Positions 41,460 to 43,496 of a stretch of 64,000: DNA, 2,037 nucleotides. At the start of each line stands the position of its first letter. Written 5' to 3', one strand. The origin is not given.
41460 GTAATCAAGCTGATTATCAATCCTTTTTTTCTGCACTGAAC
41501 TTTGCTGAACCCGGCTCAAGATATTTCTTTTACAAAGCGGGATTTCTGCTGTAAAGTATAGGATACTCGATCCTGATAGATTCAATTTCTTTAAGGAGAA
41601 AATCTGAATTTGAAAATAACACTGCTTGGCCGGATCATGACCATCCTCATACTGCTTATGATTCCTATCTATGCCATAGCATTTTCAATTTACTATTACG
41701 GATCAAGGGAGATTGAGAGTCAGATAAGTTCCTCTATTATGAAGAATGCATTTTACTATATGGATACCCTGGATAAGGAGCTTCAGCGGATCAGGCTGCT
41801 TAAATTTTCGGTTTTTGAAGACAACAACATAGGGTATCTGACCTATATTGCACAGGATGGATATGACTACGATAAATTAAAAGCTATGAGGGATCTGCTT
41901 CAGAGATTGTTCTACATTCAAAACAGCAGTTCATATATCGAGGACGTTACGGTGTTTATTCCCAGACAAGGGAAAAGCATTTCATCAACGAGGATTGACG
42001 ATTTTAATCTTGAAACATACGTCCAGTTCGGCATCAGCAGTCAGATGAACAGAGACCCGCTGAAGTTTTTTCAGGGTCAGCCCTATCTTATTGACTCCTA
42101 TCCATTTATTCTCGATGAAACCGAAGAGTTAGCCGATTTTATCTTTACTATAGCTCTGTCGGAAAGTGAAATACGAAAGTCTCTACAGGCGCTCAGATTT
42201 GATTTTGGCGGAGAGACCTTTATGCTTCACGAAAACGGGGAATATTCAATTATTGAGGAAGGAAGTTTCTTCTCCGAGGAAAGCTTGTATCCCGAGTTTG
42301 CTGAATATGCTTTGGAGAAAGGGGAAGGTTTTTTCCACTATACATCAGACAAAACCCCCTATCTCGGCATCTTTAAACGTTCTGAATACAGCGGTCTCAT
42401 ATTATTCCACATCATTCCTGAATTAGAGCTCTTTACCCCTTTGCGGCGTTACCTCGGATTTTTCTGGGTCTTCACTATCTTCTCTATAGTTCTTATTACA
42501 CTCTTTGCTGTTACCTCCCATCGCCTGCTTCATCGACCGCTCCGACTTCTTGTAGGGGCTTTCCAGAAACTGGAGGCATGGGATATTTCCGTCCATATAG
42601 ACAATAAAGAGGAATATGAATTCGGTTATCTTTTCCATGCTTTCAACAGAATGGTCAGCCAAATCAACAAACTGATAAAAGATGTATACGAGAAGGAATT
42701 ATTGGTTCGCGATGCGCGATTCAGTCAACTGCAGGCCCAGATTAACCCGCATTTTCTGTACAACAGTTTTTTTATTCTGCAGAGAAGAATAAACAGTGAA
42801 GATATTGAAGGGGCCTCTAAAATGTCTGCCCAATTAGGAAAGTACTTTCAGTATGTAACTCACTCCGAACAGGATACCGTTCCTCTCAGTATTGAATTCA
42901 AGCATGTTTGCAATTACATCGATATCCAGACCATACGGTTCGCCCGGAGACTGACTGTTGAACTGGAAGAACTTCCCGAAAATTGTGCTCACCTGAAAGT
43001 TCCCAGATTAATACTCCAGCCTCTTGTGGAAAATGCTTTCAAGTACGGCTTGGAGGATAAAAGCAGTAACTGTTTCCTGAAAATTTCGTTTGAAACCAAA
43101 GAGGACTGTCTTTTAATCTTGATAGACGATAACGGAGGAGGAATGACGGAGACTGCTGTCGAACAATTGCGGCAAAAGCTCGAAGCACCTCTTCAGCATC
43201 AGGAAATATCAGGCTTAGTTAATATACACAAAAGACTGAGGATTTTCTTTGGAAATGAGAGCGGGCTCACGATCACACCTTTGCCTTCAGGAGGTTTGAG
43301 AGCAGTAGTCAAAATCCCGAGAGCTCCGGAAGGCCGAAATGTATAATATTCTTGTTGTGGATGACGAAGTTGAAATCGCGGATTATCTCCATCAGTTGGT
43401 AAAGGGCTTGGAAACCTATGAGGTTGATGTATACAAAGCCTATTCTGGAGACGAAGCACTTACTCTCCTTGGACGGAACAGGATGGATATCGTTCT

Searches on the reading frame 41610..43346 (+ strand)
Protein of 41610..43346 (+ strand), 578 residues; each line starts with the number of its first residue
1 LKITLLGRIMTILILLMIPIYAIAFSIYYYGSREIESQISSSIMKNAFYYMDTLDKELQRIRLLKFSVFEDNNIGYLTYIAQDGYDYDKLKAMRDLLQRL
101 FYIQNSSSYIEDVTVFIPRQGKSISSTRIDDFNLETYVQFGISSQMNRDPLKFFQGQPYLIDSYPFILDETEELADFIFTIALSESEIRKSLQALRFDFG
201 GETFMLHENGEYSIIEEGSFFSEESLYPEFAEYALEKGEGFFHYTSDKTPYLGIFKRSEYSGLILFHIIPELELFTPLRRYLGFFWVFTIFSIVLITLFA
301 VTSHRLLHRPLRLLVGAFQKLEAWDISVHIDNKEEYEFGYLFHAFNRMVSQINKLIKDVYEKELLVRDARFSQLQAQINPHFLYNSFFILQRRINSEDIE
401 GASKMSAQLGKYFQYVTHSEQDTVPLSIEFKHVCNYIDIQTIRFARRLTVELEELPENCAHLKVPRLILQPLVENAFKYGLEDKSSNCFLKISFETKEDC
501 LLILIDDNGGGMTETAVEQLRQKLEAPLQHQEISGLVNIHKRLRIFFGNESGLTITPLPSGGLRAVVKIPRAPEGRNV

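Call 29: search_protein_families(library=pfam, proteins=[window:41610-43346:+], max_evalue=0.001)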
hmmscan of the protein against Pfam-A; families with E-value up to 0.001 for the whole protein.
window:41610-43346:+ (578 aa): 3 families
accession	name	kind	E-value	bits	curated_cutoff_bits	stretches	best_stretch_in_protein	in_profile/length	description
PF06580.19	His_kinase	-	2.1e-20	73.2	25.2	1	369-448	1-81/81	Histidine kinase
PF00672.30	HAMP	-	8.3e-06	26.5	25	1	305-353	4-52/53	HAMP domain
PF02518.31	HATPase_c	-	2.7e-05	25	26.4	1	466-570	7-108/111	Histidine kinase-, DNA gyrase B-, and HSP90-like ATPase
